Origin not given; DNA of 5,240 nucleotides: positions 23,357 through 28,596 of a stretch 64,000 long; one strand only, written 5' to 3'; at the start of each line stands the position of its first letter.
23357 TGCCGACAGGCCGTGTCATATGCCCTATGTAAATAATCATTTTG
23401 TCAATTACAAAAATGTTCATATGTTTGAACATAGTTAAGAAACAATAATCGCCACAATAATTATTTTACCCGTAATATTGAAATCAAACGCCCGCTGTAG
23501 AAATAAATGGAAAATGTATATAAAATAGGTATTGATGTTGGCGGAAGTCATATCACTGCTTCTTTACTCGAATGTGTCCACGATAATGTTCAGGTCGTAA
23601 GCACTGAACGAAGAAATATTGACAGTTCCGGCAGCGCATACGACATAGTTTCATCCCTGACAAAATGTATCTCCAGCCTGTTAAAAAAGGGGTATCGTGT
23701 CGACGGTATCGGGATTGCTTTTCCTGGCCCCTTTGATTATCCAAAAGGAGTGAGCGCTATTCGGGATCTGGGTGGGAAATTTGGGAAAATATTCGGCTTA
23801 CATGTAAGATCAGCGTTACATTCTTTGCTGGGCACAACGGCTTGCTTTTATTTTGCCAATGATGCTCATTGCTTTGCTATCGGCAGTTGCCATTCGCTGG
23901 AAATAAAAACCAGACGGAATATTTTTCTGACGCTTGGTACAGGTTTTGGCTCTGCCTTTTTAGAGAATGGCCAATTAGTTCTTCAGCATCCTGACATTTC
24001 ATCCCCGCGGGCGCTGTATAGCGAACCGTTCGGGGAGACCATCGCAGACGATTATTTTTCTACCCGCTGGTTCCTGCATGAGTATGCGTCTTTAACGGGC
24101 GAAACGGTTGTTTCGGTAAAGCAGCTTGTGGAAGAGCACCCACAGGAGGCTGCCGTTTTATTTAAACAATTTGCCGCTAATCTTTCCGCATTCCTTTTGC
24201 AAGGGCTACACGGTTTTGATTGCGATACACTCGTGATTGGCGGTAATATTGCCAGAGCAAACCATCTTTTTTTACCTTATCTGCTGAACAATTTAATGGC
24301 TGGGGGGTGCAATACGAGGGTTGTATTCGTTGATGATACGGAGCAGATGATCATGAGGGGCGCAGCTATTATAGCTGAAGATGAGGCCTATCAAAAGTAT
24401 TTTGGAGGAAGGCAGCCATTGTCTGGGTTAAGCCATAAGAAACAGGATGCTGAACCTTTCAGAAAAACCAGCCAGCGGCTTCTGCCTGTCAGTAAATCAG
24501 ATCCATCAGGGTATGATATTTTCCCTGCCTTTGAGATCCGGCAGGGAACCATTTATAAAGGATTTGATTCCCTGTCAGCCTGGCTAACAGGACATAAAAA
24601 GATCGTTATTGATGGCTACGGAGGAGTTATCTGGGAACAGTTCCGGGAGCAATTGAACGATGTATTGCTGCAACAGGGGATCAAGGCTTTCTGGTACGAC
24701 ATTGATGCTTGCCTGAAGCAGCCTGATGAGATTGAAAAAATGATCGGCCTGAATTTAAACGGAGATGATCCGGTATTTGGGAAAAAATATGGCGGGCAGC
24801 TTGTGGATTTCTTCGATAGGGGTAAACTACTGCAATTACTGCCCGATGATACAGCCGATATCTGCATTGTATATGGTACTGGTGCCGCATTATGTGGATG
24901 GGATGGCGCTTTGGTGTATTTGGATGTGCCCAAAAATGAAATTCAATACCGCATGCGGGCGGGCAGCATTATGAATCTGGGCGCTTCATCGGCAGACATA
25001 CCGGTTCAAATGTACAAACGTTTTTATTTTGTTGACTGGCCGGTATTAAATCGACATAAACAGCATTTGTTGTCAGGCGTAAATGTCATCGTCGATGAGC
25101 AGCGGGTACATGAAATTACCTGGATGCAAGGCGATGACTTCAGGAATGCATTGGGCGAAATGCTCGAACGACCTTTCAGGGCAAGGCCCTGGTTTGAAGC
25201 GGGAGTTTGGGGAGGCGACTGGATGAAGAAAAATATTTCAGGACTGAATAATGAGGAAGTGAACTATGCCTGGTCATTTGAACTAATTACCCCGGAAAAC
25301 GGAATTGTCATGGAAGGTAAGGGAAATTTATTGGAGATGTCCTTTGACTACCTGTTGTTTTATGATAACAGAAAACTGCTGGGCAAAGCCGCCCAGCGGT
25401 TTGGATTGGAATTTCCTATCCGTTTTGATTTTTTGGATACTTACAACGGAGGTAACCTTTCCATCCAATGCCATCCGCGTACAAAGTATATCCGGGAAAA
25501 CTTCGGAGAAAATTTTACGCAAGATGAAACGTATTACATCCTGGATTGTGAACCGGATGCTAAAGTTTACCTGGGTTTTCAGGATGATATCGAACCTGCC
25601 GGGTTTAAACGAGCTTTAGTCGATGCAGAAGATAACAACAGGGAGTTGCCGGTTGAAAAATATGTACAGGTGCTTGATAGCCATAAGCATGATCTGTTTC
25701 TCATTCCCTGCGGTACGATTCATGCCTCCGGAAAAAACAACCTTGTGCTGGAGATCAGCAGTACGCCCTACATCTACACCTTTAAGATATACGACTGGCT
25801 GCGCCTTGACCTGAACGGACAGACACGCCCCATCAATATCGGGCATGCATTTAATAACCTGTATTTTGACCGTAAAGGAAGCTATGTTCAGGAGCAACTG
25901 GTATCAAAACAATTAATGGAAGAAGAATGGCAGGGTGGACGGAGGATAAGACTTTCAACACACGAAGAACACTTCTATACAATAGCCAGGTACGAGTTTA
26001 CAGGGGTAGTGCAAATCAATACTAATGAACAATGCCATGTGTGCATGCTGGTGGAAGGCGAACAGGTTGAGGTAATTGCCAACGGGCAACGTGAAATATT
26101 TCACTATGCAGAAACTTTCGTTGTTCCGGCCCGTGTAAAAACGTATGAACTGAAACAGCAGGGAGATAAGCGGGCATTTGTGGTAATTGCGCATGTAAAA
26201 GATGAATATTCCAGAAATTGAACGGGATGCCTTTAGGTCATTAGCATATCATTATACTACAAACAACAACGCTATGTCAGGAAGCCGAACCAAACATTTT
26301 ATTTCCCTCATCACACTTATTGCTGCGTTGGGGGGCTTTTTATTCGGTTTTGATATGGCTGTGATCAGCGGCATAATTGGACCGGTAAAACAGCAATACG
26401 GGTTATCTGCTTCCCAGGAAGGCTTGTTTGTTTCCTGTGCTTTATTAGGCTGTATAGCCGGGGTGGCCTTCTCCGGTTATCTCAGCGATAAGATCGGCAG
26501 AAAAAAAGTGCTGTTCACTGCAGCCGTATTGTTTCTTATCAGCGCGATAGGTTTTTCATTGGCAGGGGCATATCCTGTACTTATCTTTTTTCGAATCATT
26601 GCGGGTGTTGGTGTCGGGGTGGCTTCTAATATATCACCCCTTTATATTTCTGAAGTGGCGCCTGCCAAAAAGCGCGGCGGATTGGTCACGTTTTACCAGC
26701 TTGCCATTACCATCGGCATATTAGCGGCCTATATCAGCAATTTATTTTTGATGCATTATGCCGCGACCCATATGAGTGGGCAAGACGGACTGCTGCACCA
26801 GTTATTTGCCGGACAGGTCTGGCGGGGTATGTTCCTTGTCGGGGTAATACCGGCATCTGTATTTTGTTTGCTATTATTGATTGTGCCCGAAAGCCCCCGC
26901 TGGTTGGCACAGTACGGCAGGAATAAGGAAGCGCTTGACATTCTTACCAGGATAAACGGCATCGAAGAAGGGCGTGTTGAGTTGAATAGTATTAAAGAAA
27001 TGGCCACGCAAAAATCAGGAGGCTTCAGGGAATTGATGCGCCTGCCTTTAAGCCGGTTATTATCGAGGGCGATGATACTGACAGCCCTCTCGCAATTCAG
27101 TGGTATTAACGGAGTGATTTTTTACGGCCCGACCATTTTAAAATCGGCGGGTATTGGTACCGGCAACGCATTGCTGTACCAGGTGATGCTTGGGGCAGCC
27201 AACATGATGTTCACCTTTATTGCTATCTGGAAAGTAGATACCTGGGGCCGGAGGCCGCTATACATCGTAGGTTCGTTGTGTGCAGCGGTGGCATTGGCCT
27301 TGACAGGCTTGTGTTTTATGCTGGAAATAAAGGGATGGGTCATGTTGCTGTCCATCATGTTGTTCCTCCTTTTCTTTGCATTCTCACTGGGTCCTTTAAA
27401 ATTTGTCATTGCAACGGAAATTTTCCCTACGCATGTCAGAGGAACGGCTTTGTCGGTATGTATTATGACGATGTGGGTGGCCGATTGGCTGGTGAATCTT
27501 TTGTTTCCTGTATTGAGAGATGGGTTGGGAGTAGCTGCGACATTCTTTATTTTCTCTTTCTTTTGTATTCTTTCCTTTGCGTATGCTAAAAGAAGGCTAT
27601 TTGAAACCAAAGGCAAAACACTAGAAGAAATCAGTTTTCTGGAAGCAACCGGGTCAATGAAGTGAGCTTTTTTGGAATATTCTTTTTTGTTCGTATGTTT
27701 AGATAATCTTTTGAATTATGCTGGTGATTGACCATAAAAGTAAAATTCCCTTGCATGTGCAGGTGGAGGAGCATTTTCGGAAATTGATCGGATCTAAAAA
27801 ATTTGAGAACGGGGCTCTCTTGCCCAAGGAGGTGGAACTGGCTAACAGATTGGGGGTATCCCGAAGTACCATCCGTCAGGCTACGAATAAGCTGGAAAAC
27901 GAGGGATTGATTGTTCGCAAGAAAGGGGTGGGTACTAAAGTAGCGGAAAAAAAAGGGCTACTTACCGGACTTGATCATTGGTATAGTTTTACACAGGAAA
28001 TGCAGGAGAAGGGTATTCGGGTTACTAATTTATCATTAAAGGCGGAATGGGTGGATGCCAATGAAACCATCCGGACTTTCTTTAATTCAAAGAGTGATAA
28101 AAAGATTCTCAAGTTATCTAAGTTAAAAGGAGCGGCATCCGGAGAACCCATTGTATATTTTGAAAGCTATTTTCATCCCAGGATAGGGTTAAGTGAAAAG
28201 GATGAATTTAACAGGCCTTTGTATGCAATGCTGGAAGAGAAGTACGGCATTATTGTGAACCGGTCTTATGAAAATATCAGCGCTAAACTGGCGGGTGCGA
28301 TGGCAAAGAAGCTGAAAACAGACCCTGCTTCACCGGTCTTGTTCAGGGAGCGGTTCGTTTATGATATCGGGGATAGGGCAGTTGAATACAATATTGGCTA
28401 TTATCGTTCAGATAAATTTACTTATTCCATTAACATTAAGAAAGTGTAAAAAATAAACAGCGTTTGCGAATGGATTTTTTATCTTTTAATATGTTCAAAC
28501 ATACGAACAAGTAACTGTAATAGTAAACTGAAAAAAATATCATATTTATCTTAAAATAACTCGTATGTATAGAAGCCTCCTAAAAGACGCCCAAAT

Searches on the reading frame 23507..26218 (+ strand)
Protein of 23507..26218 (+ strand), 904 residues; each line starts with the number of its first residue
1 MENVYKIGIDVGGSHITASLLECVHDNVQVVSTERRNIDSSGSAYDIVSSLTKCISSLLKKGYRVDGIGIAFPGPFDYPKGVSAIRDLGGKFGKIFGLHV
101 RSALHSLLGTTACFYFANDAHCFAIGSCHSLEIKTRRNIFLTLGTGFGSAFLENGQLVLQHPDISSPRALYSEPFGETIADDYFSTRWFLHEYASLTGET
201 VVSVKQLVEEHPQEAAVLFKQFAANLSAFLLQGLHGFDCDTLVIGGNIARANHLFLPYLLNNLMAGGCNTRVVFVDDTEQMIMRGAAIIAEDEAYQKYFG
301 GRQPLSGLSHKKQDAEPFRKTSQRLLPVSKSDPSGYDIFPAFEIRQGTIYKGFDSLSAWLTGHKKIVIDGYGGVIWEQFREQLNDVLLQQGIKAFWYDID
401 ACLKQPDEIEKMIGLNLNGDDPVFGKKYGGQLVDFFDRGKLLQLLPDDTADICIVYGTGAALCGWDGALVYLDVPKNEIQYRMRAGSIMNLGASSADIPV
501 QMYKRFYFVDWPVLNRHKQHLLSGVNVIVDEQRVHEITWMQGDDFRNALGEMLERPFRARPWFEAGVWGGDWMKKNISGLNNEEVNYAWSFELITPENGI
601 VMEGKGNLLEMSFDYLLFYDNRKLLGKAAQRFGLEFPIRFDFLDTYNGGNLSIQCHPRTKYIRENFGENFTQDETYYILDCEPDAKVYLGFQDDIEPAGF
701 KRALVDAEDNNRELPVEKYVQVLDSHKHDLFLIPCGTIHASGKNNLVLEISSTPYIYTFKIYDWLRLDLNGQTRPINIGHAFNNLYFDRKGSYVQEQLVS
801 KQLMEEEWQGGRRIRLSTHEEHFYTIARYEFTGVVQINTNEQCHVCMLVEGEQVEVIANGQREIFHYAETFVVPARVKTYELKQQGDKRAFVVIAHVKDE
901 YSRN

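Call 20: search_protein_families(library=pfam, proteins=[window:23507-26218:+], max_evalue=0.00001)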
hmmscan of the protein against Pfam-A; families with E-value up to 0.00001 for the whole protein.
window:23507-26218:+ (904 aa): 1 family
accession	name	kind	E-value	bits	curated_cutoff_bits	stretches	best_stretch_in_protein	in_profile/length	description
PF00480.26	ROK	-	2.5e-13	50.7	22.9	1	7-157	2-144/294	ROK family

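Call 105: search_protein_families(library=ncbifam, proteins=[window:23507-26218:+], max_evalue=0.00001)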
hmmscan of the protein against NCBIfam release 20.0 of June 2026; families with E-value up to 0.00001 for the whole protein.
window:23507-26218:+ (904 aa): 6 families
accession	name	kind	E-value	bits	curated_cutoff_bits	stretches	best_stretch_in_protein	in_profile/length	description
NF045942.1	PolPhglucPhase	equivalog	1e-08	35.2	250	0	7-158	3-146/242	polyphosphate--glucose phosphotransferase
NF009835.0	PRK13310.1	equivalog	9.8e-08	31.6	380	0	7-158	3-145/303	N-acetylglucosamine kinase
TIGR00744.1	ROK_glcA_fam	subfamily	1.6e-07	30.9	260.35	1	7-160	1-148/318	ROK family glucokinase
NF007108.0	PRK09557.1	equivalog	9.8e-07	28.3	443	0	182-289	187-299/303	fructokinase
NF007251.0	PRK09698.1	equivalog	1.5e-06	27.7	253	0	5-157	7-153/304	allose kinase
NF047821.1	NactlManKinNanK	equivalog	2.5e-06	27.3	450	0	7-161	4-147/288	N-acetylmannosamine kinase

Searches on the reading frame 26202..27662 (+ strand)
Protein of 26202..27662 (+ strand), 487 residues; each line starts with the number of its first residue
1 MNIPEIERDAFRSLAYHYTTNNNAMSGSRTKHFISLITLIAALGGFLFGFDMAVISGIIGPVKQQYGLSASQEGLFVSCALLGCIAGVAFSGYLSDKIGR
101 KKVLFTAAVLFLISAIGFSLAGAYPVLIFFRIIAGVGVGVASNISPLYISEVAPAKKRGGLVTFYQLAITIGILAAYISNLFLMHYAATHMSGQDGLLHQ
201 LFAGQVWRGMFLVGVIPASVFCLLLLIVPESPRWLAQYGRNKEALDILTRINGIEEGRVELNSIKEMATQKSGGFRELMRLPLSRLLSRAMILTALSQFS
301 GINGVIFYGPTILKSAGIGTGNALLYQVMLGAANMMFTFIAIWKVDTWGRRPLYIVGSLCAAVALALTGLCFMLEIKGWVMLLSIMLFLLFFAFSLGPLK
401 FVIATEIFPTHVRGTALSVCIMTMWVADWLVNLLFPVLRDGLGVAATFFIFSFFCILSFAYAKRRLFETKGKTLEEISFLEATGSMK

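Call 20: search_protein_families(library=pfam, proteins=[window:26202-27662:+], max_evalue=0.00001)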
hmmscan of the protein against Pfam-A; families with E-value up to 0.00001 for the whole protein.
window:26202-27662:+ (487 aa): 2 families
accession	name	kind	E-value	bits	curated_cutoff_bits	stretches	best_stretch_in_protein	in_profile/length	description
PF00083.30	Sugar_tr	-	2.1e-108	363.6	22.3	1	38-478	2-449/452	Sugar (and other) transporter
PF07690.21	MFS_1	-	2.3e-37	129.1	33.4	1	42-422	2-337/347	Major Facilitator Superfamily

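Call 105: search_protein_families(library=ncbifam, proteins=[window:26202-27662:+], max_evalue=0.00001)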
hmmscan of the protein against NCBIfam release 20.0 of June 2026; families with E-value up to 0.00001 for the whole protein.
window:26202-27662:+ (487 aa): 29 families (the best 25 are shown)
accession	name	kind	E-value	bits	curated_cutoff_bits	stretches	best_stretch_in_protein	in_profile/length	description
NF007484.0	PRK10077.1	equivalog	1e-106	357.7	608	1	28-479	4-470/480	D-xylose transporter XylE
TIGR00879.1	SP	subfamily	1e-103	347.6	237.8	1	29-477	50-510/510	sugar porter family MFS transporter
NF052357.1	GlucTporGlcPStph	equivalog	1.6e-81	274.4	750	1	35-478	6-434/445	glucose transporter GlcP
TIGR00898.1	2A0119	subfamily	2.2e-39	135.6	550.75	1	66-476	118-505/506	cation transport protein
TIGR00895.1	2A0115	subfamily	2.2e-39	135.5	418.55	1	25-421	6-380/398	aromatic acid/H+ symport family MFS transporter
TIGR00883.1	2A0106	subfamily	2.8e-20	72.8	443.45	1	126-420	98-359/400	metabolite/H+ symporter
TIGR00887.1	2A0109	equivalog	4.5e-20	72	610.3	1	39-478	19-500/502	phosphate:H+ symporter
TIGR01299.1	synapt_SV2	subfamily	2.7e-18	65.2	637.3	1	49-252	180-378/742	synaptic vesicle protein SV2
NF008586.0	PRK11551.1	equivalog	3.5e-17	62.5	410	1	23-248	6-210/406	3-(3-hydroxy-phenyl)propionate transporter MhpT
NF003024.0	PRK03893.1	subfamily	6.3e-17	61.5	604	1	40-244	25-211/497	sialate:H+ symport family MFS transporter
NF053517.1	HbztTptrPcaK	equivalog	2.3e-16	59.8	770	1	35-418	18-380/437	4-hydroxybenzoate transporter PcaK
TIGR00891.1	2A0112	subfamily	4.9e-14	52.2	552.9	1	43-418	19-367/405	sialate:H+ symport family MFS transporter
TIGR00880.1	2_A_01_02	superfamily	5.3e-11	42.8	131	1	76-177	4-104/141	multidrug resistance protein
TIGR00893.1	2A0114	subfamily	3.7e-10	39.3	395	1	62-452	20-385/399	D-galactonate transporter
NF053813.1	MFS_TcaB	equivalog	4.4e-10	38.9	475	1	36-150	10-120/396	putative multidrug effflux MFS transporter TcaB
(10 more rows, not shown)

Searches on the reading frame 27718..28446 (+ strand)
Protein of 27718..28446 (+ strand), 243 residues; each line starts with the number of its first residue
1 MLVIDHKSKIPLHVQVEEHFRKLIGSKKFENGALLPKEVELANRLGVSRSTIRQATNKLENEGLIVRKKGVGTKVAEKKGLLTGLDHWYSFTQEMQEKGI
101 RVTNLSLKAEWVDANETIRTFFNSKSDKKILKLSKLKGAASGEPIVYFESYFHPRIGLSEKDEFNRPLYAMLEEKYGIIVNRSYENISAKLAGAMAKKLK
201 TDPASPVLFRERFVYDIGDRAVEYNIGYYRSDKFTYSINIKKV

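Call 20: search_protein_families(library=pfam, proteins=[window:27718-28446:+], max_evalue=0.00001)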
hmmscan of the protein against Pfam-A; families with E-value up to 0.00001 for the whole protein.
window:27718-28446:+ (243 aa): 3 families
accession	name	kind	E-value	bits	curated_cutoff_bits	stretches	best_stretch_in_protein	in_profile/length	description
PF07702.18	UTRA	-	3.7e-21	75.9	23.8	1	99-234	3-140/141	UTRA domain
PF00392.27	GntR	-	3.8e-17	62.1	27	1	14-75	3-64/64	Bacterial regulatory proteins, gntR family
PF13412.12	HTH_24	-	4e-06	26.7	21.9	0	40-65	22-47/48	Winged helix-turn-helix DNA-binding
